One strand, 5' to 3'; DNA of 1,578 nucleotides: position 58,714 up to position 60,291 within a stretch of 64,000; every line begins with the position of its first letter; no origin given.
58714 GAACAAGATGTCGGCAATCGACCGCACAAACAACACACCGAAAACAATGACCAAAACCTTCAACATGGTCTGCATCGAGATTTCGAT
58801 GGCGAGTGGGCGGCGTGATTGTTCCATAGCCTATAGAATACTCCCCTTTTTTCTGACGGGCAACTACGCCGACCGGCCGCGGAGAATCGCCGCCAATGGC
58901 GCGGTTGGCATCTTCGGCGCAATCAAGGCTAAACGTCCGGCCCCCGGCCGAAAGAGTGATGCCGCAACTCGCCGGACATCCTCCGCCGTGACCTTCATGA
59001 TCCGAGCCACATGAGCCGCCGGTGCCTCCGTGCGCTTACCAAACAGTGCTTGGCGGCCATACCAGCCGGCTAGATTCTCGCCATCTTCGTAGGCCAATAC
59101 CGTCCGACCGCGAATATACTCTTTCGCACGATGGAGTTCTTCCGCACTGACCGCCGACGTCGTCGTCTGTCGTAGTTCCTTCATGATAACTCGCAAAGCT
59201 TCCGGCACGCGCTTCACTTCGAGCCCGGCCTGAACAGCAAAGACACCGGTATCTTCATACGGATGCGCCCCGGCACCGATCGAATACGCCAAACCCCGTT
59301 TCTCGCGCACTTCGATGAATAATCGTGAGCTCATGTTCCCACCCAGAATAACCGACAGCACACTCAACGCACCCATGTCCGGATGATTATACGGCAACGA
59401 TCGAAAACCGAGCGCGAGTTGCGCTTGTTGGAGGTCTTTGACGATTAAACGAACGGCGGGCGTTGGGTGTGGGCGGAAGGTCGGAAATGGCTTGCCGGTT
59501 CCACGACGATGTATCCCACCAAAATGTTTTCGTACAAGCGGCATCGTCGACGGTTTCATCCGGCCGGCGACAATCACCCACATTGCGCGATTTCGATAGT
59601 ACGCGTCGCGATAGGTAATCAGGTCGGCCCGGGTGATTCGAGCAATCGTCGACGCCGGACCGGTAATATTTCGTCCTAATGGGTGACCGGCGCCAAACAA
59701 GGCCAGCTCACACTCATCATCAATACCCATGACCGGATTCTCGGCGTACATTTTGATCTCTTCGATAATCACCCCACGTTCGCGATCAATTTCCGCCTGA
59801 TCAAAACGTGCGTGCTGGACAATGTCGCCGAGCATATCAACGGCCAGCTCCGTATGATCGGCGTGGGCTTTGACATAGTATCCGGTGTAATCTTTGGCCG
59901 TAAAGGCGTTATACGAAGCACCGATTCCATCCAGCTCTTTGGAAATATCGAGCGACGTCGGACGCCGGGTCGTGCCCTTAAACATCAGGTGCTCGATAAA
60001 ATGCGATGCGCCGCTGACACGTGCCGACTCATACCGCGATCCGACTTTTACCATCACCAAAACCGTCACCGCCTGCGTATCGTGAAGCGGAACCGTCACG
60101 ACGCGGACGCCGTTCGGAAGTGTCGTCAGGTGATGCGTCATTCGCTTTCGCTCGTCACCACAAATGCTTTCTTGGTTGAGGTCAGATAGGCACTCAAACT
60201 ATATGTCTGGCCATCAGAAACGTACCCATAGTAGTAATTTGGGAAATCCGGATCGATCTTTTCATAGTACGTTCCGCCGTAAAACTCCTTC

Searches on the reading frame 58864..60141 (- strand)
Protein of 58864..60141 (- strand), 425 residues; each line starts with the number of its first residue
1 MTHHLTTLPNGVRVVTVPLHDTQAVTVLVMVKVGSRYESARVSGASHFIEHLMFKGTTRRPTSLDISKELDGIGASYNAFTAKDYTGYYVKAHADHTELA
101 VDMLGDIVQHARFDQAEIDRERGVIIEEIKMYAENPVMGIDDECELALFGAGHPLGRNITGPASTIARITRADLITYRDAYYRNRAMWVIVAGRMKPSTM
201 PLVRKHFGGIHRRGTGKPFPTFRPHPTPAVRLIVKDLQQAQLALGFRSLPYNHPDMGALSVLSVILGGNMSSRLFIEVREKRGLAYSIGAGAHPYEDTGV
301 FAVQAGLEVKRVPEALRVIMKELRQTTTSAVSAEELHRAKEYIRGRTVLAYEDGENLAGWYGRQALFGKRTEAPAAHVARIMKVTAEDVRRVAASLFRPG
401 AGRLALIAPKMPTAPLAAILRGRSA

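Call 72: find_encoding_contigs(protein=window:58864-60141:-, flank=10000, max_places=2)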
Protein window:58864-60141:- (425 aa): no gene with exactly this product is on record in the collection.
